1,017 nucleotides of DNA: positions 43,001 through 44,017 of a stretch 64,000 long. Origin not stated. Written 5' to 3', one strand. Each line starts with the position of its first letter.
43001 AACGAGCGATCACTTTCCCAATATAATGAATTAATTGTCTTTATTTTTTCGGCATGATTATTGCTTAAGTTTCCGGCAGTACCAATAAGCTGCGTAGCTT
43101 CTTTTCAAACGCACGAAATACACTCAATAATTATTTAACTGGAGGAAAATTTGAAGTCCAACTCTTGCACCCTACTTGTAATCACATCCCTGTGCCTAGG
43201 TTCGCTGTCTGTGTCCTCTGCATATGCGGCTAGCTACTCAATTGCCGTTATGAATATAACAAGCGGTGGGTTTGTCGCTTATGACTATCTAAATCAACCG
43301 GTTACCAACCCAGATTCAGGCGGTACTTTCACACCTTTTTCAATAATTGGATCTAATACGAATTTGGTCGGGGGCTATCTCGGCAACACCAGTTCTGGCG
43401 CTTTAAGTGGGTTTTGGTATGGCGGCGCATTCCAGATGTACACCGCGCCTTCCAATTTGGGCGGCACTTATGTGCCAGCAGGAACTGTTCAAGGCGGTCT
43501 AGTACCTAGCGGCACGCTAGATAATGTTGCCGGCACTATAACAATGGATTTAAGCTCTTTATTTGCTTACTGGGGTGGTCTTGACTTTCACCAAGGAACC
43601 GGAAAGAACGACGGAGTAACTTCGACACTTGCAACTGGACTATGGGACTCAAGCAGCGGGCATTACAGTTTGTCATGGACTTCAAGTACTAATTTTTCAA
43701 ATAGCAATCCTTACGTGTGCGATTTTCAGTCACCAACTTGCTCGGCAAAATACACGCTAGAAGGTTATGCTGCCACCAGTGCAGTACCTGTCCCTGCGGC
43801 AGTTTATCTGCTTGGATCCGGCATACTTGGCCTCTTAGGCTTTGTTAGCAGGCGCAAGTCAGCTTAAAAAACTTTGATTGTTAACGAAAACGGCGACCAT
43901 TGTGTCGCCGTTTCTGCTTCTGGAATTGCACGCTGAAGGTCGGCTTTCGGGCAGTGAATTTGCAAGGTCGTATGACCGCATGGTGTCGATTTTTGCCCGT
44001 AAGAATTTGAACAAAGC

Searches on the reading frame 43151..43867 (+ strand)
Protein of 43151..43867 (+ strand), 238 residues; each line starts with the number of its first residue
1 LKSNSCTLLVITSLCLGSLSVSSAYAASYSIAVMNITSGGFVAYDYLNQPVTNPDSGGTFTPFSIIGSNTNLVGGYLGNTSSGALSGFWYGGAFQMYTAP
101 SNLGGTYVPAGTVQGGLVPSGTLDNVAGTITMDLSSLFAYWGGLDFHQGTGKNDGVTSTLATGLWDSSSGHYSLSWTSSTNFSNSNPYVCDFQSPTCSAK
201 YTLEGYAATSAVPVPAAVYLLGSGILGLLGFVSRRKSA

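Call 7: search_protein_families(library=ncbifam, proteins=[window:43151-43867:+], max_evalue=0.001)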
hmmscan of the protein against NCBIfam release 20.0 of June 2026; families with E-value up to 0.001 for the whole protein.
window:43151-43867:+ (238 aa): 3 families
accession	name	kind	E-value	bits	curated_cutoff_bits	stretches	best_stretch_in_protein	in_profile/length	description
NF041538.1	PEP_EDSA_1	subfamily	2.9e-05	23.9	100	1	208-236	280-307/307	EDSAP-1 family PEP-CTERM protein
NF033554.9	floc_PepA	equivalog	9.5e-05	22.3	80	1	61-237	91-261/261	flocculation-associated PEP-CTERM protein PepA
NF038129.1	PEP_NF038129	equivalog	0.00013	21.9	65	1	109-236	67-194/194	NF038129 family PEP-CTERM protein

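Call 13: search_protein_families(library=ncbifam, proteins=[window:43151-43867:+], max_evalue=10)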
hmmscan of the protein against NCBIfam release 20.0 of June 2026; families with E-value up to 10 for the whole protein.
window:43151-43867:+ (238 aa): 8 families
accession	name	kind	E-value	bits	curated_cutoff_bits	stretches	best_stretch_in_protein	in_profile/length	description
NF041538.1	PEP_EDSA_1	subfamily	2.9e-05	23.9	100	2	208-236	280-307/307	EDSAP-1 family PEP-CTERM protein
NF033554.9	floc_PepA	equivalog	9.5e-05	22.3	80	1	61-237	91-261/261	flocculation-associated PEP-CTERM protein PepA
NF038129.1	PEP_NF038129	equivalog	0.00013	21.9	65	1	109-236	67-194/194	NF038129 family PEP-CTERM protein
TIGR03370.1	VPLPA-CTERM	domain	0.0027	17.7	25.35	1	212-228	1-17/25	VPLPA-CTERM sorting domain-containing protein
NF038124.1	PEP_CTERM_TLD_A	exception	0.016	14.8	100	1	126-236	139-234/235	PEP_CTERM-anchored TLD domain-containing protein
NF038126.1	PEP_CTERM_FxDxF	subfamily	0.017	15.4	50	1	167-236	112-165/165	FxDxF family PEP-CTERM protein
TIGR02595.1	PEP_CTERM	domain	0.061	14.2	16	1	212-236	1-23/24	PEP-CTERM sorting domain-containing protein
NF038125.1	PEP_CTERM_THxN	subfamily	0.063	12.9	85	1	209-236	220-246/246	THxN family PEP-CTERM protein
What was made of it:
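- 43151..43867 (+): Single gene for a 238-aa secreted all-beta protein. It has a Sec signal peptide (..SSAYA/AS) and the C-terminal tail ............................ TIGR02595 PEP_CTERM scores 14.2 bits on the whole protein (cut-off 16) and TIGR03370 VPLPA-CTERM scores 17.7 (cut-off 25.35) (call 13).
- On VPLPA-CTERM sorting domain (TIGR03370): 17.7 bits (call 13).
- Closest known: PEP-CTERM cis-regulatory region. Different: The downstream tail reads VPVPA, not PEP, and falls just below the PEP-CTERM model cut-off (call 13).
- Closest known: pepA promoters of Aquincola tertiaricarbonis RN12 and Zoogloea resiniphila MMB. Same: The window protein weakly matches the PepA model NF033554 (22.3 bits, cut-off 80; call 13).
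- Closest known: VPLPA-CTERM sorting domain. Different: The window protein scores 17.7 bits against a cut-off of 25.35 (call 13).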

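Call 14: search_protein_families(library=pfam, proteins=[window:43151-43867:+], max_evalue=0.1)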
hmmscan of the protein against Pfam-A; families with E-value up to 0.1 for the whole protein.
window:43151-43867:+ (238 aa): 1 family
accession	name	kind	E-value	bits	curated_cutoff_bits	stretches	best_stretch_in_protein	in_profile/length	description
PF07589.16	PEP-CTERM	-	0.033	14.7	20.7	1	211-236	1-24/24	PEP-CTERM motif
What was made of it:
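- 43151..43867 (+): PF07589 scores 14.7 (cut-off 20.7) (call 14).
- The tail falls below the curated cut-offs of both PEP-CTERM and VPLPA-CTERM on the whole protein (calls 13, 14).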

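Call 15: find_homologous_proteins(query=window:43151-43867:+)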
Query window:43151-43867:+ (238 aa): 61 proteins with E <= 0.001 among 1244 candidates.
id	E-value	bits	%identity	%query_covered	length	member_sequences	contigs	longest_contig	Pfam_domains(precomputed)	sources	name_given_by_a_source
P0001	2.2e-149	514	100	100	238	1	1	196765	-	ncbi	-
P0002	3.8e-89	316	66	100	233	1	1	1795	-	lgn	-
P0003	2.8e-85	304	67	100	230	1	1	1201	-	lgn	-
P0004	8.6e-85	302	66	92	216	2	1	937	-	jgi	jgi:hypothetical protein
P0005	1.4e-80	288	63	92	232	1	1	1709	-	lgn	-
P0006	6.3e-80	286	63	92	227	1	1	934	-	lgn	-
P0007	1.9e-76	275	62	92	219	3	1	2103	-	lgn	-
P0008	1.2e-74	269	59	96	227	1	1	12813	-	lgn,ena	-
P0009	2.0e-74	268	58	100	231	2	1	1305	-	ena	-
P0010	2.6e-74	268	59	96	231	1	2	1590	-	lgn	-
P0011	1.6e-50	190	46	100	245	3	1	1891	-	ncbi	-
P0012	3.6e-44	169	46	92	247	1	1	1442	-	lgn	-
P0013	6.3e-43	165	45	90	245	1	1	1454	-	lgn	-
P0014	1.1e-41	161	43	90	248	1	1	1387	-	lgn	-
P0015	1.3e-40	158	44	89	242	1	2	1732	-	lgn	-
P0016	4.7e-40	156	47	95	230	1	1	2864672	-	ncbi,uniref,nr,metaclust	ncbi:hypothetical protein SCL_0281 [Sulfuricaulis limicola]|uniref:Ice-binding protein C-terminal do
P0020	1.2e-37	148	45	88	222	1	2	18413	-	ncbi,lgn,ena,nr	ncbi:MAG TPA: hypothetical protein ENJ80_06695 [Gammaproteobacteria bacterium]|nr:hypothetical prote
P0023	3.1e-37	146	46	100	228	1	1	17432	-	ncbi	ncbi:VPLPA-CTERM sorting domain-containing protein [Pseudomonadota bacterium]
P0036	7.0e-35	139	44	100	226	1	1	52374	-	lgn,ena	-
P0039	2.9e-33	134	49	76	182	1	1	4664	-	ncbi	ncbi:MAG: VPLPA-CTERM sorting domain-containing protein, partial [Acidiferrobacterales bacterium]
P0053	2.0e-13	69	36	95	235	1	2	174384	-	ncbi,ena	-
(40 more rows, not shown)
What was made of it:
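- On VPLPA-CTERM sorting domain (TIGR03370): Some homologues are nevertheless annotated as VPLPA-CTERM by NCBI (call 15).
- Closest known: VPLPA-CTERM sorting domain. Same: NCBI names two homologues (P0023, P0039) as VPLPA-CTERM proteins (call 15).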

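Call 16: find_encoding_contigs(protein=P0001, flank=1000, max_places=3)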
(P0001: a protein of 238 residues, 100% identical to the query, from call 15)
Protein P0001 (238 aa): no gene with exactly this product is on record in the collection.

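Call 18: find_encoding_contigs(protein=P0008, flank=3000, max_places=2)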
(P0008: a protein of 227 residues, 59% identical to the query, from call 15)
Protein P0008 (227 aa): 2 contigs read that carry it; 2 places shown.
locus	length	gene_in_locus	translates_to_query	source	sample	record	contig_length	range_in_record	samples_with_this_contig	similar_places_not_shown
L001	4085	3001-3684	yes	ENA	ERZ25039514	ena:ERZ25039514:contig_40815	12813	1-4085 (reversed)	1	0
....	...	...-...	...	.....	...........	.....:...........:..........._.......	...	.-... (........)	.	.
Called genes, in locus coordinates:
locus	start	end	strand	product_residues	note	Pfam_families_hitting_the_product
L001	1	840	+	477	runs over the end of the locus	PF00999:Na_H_Exchanger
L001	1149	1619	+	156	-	PF13936:HTH_38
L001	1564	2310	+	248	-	PF00665:rve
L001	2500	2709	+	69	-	-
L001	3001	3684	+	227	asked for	-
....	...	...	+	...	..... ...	-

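Call 19: find_encoding_contigs(protein=P0002, flank=1500, max_places=2)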
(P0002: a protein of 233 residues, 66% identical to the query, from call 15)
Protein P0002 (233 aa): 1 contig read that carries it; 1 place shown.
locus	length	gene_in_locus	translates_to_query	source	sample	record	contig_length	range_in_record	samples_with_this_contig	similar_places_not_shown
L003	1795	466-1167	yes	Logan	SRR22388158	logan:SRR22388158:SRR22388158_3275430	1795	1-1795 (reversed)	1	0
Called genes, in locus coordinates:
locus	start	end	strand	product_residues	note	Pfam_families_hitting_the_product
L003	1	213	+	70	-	?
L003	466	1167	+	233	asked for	-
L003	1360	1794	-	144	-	?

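Call 20: find_encoding_contigs(protein=P0016, flank=3000, max_places=2)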
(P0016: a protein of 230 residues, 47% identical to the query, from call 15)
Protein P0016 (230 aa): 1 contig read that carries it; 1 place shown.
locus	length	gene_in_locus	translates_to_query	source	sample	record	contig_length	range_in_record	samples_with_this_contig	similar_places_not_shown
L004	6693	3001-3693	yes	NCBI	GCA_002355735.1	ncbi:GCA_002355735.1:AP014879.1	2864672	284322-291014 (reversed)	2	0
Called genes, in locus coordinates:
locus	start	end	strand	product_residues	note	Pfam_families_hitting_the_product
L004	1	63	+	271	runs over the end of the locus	PF00459:Inositol_P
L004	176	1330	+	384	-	PF00990:GGDEF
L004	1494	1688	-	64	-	-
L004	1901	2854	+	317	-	PF00485:PRK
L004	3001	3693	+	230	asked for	-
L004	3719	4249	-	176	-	PF01842:ACT (faint), PF13291:ACT_4 (faint), PF13740:ACT_6, PF22629:ACT_AHAS_ss (faint)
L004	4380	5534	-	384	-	PF13091:PLDc_2, PF00614:PLDc (faint), PF13091:PLDc_2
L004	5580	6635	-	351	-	-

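Call 21: find_encoding_contigs(protein=P0011, flank=1500, max_places=2)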
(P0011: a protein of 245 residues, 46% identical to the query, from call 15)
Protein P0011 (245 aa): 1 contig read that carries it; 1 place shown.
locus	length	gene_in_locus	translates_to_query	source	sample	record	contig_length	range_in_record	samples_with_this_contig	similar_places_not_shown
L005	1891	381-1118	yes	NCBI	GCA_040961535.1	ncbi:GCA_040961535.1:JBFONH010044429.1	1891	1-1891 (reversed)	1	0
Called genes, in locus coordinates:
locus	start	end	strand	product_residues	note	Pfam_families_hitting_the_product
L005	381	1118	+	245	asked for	-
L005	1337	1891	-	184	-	?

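Call 31: find_encoding_contigs(protein=P0007, flank=1500, max_places=2)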
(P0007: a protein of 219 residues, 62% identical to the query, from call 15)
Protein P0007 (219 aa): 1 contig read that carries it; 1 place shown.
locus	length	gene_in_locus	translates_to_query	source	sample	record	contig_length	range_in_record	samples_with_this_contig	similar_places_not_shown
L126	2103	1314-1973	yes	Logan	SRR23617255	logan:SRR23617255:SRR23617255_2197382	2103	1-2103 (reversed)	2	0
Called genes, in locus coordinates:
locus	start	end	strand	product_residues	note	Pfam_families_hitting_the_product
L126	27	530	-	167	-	-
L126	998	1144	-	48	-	-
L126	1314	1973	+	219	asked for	-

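Call 32: find_encoding_contigs(protein=P0020, flank=3000, max_places=2)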
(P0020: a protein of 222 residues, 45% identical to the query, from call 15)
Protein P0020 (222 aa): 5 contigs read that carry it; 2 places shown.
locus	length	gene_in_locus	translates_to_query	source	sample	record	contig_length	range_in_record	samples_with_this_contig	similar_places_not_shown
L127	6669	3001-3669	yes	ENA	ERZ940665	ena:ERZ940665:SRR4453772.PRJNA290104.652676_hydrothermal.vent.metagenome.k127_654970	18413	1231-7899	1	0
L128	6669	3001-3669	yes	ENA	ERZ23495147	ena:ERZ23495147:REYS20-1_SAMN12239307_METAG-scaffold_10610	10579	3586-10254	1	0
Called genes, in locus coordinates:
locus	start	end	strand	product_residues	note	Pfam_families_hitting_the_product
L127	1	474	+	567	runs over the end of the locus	?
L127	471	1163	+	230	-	PF00814:TsaD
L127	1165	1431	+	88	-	-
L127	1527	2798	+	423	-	PF01136:Peptidase_U32, PF16325:Peptidase_U32_C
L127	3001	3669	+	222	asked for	-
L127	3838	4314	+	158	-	PF03625:DUF302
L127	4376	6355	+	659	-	PF13414:TPR_11, PF13424:TPR_12, PF00515:TPR_1, PF13424:TPR_12, PF13414:TPR_11, PF13432:TPR_16, PF14559:TPR_19, PF00515:TPR_1, +51 more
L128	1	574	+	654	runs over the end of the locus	PF00270:DEAD, PF04851:ResIII (faint), PF13307:Helicase_C_2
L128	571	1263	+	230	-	PF00814:TsaD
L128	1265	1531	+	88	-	-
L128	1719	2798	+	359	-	PF01136:Peptidase_U32, PF16325:Peptidase_U32_C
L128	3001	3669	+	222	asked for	-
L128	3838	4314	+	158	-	PF03625:DUF302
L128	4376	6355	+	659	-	PF13414:TPR_11, PF13424:TPR_12, PF00515:TPR_1, PF13424:TPR_12, PF13414:TPR_11, PF13432:TPR_16, PF14559:TPR_19, PF00515:TPR_1, +51 more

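Call 33: find_encoding_contigs(protein=P0023, flank=3000, max_places=2)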
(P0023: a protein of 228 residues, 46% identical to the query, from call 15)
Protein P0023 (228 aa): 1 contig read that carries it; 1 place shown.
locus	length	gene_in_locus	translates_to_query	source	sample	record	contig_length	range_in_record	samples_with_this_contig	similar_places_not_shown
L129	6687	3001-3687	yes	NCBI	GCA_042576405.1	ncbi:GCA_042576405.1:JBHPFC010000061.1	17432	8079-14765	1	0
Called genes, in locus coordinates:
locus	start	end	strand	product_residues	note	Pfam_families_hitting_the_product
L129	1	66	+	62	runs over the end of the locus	-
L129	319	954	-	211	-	-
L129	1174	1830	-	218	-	-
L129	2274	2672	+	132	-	-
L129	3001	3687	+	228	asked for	-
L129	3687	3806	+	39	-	PF07589:PEP_exosort_dom (weak)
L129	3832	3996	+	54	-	-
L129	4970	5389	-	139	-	-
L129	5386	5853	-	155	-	-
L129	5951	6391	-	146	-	-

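Call 34: find_encoding_contigs(protein=P0036, flank=3000, max_places=2)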
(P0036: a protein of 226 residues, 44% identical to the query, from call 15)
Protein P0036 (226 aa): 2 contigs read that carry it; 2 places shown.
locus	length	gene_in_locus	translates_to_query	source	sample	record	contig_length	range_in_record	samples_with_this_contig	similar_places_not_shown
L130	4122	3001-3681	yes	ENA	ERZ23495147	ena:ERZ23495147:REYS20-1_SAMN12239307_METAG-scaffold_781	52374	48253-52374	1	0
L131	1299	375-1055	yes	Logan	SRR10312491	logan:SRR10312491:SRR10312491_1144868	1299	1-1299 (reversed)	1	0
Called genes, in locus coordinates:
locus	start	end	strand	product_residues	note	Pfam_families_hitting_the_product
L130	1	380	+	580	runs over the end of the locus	PF00515:TPR_1 (faint), PF07719:TPR_2 (faint), PF13181:TPR_8 (faint), PF13374:TPR_10 (faint), PF13429:TPR_15 (weak), PF13424:TPR_12, PF14559:TPR_19 (weak), PF13844:Glyco_transf_41, +7 more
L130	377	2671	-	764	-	PF00160:Pro_isomerase, PF07610:DUF1573 (faint), PF22073:Cep192_D4 (faint), PF15780:ASH (weak), PF22544:HYDIN_VesB_CFA65-like_Ig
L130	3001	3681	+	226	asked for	-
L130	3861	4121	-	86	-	?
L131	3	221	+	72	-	?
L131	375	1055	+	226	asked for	-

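Call 35: find_encoding_contigs(protein=P0053, flank=3000, max_places=2)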
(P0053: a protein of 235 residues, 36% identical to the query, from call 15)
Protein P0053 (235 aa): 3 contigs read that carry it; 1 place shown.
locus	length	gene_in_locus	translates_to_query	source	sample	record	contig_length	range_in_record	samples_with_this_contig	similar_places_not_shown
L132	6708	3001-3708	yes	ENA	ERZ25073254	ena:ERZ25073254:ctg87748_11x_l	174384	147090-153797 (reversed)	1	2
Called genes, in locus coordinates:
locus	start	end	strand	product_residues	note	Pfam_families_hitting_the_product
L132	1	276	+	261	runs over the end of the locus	PF04445:SAM_MT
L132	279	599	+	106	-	PF00355:Rieske, PF13806:Rieske_2, PF22543:Rieske_4 (weak)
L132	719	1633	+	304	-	PF01545:Cation_efflux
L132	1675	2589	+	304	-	PF01435:Peptidase_M48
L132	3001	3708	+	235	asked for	-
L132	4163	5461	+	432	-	PF01609:DDE_Tnp_1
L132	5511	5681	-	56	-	-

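Call 62: predict_structure(alignment_id=A2)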
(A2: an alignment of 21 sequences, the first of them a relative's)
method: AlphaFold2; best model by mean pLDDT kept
length: 238 residues; sequences in the alignment: 21
mean_pLDDT: 81.4   pTM: 0.71
mean pLDDT of the five models: 81.4, 79.4, 79.0, 78.0, 71.3
residues with pLDDT >= 90: 99; 70-90: 82; 50-70: 42; < 50: 15
segments of 3 or more residues with pLDDT < 50: 19-24, 184-187, 191-193
pLDDT, mean of each block of 10 residues (from residue 1): 60 58 60 93 90 92 90 86 89 92 89 91 89 94 89 88 93 93 52 66 92 59 79 70
secondary structure, 60 per line:
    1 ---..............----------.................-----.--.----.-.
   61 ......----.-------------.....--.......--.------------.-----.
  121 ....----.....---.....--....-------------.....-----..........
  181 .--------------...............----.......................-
elements in order: H4-17 E28-44 E60-66 E85-89 E92-98 E120-124 E129-133 E137-141 E144-147 E161-165 E171-181 E196-210 H215-237

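Call 65: fold_search(model_id=the predicted structure, library=pdb)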
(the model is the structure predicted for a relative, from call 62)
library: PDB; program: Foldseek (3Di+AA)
matches with E <= 10: 519; with E <= 0.001: 0
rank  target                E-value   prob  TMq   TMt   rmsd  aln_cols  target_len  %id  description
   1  9is4_O                2.3e-02  0.30  0.21  0.23  17.4       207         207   11  Cryo-EM structure of a TEF30-associated intermediate C2S-type PSII-LHCII supercomplex from Chlamydomonas reinhardtii (released 2025-05-21)
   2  7pi0_O                4.2e-02  0.18  0.20  0.20  16.6       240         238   10  Unstacked compact Dunaliella PSII (released 2022-08-17)
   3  9azz_A                6.4e-02  0.09  0.14  0.16  16.7       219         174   10  Crystal structure of outer membrane lipoprotein carrier protein (LolA) from Ehrlichia ruminantium (released 2024-03-20)
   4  6kaf_O                7.1e-02  0.18  0.21  0.23  17.9       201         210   11  C2S2M2N2-type PSII-LHCII (released 2019-10-23)
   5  5o9c_A                9.3e-02  0.08  0.15  0.12  16.6       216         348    8  Crystal structure of Omp36 from Enterobacter aerogenes (released 2018-06-27)
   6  1g90_MODEL_1_A        9.8e-02  0.08  0.16  0.18  16.9       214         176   14  NMR Solution Structure of Outer Membrane Protein A Transmembrane Domain: 10 conformers (released 2001-04-21)
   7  8tow_O                1.2e-01  0.12  0.18  0.17  18.6       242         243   10  Structure of a mutated photosystem II complex reveals perturbation of the oxygen-evolving complex (released 2024-06-19)
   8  6pee_A                1.5e-01  0.04  0.11  0.08  23.2       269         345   12  InvG secretin domain beta-barrel from Salmonella SPI-1 injectisome NC-base (released 2019-10-23)
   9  6q14_A                1.5e-01  0.04  0.11  0.06  23.2       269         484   12  Structure of the Salmonella SPI-1 injectisome NC-base (released 2019-10-23)
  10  6q14_B                1.5e-01  0.04  0.11  0.06  23.2       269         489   12  Structure of the Salmonella SPI-1 injectisome NC-base (released 2019-10-23)
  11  7yl4_B                1.8e-01  0.07  0.14  0.10  16.4       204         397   10  Cell surface protein YwfG protein (apo form) (released 2023-06-07)
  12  4m01_C                1.9e-01  0.08  0.16  0.13  15.5       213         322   12  N terminal fragment(residues 245-575) of binding region of SraP (released 2014-06-18)
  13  5mdx_O                2.0e-01  0.08  0.17  0.20  14.4       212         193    8  Cryo-EM structure of the PSII supercomplex from Arabidopsis thaliana (released 2017-06-21)
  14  1lul_A                2.1e-01  0.03  0.10  0.10  17.4       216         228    9  DB58, A LEGUME LECTIN FROM DOLICHOS BIFLORUS (released 1998-12-30)
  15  8wb4_O                2.4e-01  0.10  0.20  0.21  16.8       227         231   11  Structure of PSII-ACPII supercomplex from cryptophyte algae (released 2024-06-05)
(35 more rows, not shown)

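Call 72: find_related_loci(query=A2, collection=metagenome_contigs, flank=600)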
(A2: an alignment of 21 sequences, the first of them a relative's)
Query A2 (238 aa) in metagenome_contigs; peptide patterns used: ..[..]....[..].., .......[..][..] (x = any residue, [..] = any of these).
439 stretches matched a pattern; 24 encode a relative of the query (tblastn E <= 1e-3); 24 distinct loci.
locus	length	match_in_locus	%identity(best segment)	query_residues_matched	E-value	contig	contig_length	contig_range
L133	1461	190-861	46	2-237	4e-52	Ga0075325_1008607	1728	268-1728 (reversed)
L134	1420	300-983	47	1-237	4e-52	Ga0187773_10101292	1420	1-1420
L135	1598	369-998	46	19-237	2e-49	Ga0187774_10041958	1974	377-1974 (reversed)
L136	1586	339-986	47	13-237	2e-49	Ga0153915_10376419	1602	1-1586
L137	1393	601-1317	42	2-237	4e-48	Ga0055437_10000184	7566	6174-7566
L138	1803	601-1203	47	29-237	3e-46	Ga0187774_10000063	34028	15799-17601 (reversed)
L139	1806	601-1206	46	29-238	3e-44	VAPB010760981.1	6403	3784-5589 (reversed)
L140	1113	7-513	50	67-236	3e-43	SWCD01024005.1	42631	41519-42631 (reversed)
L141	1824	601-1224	44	1-217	4e-42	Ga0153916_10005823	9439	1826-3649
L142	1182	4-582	44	24-236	2e-41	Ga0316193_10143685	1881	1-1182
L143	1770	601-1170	45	22-219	3e-39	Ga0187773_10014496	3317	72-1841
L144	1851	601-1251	44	1-237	8e-38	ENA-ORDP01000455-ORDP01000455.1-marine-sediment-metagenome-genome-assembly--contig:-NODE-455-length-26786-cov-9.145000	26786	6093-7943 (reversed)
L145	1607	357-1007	43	18-237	2e-38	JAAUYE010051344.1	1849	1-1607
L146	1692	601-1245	45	14-237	7e-37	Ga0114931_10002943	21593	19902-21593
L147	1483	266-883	40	1-217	4e-31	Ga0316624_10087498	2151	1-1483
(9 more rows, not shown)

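Call 75: find_encoding_contigs(protein=P0005, flank=1200, max_places=2)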
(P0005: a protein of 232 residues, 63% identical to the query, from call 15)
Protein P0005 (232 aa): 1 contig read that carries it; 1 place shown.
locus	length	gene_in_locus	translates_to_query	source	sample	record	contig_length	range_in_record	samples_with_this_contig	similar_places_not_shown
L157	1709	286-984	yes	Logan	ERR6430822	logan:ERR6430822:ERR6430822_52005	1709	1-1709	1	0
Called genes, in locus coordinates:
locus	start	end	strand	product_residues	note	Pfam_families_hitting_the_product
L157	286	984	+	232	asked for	-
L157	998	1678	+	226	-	-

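Call 76: find_encoding_contigs(protein=P0010, flank=1200, max_places=3)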
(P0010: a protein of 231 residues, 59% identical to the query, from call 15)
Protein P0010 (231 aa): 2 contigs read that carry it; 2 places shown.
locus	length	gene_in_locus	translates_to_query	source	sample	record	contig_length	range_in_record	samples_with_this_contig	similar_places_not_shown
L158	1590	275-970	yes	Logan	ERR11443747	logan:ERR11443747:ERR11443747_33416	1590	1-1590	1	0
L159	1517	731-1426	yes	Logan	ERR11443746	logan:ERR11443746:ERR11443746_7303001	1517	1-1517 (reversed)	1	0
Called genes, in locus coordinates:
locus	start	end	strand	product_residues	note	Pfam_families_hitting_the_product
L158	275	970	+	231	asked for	-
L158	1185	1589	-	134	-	?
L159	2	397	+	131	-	?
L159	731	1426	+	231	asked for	-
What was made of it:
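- Neighbours of the orthologues are not conserved (calls 18, 19, 31, 75, 76).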

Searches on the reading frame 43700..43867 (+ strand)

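Call 13: search_protein_families(library=ncbifam, proteins=[window:43700-43867:+], max_evalue=10)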
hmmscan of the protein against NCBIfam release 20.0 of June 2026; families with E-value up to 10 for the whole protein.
window:43700-43867:+ (55 aa): 10 families
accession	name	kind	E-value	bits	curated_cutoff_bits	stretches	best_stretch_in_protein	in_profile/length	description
NF033554.9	floc_PepA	equivalog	3.4e-06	27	80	1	16-54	224-261/261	flocculation-associated PEP-CTERM protein PepA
NF041538.1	PEP_EDSA_1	subfamily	8.6e-06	25.6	100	1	25-53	280-307/307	EDSAP-1 family PEP-CTERM protein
NF038126.1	PEP_CTERM_FxDxF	subfamily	0.0016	18.7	50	1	22-53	135-165/165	FxDxF family PEP-CTERM protein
NF038129.1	PEP_NF038129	equivalog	0.0022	17.8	65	1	21-53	163-194/194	NF038129 family PEP-CTERM protein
NF038125.1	PEP_CTERM_THxN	subfamily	0.0022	17.6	85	1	26-53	220-246/246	THxN family PEP-CTERM protein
TIGR03370.1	VPLPA-CTERM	domain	0.0031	17.5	25.35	1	29-45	1-17/25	VPLPA-CTERM sorting domain-containing protein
TIGR02595.1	PEP_CTERM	domain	0.013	16.3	16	1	29-53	1-23/24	PEP-CTERM sorting domain-containing protein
NF038124.1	PEP_CTERM_TLD_A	exception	0.027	14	100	1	19-53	202-234/235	PEP_CTERM-anchored TLD domain-containing protein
NF041927.1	Xrt_dep_XDP1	equivalog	0.044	13.7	125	1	25-49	215-239/242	exosortase-dependent surface protein XDP1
NF038120.1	PEP_CTERM_QFxxD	subfamily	0.13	12.1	80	1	17-52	182-213/215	NF038120 family PEP-CTERM protein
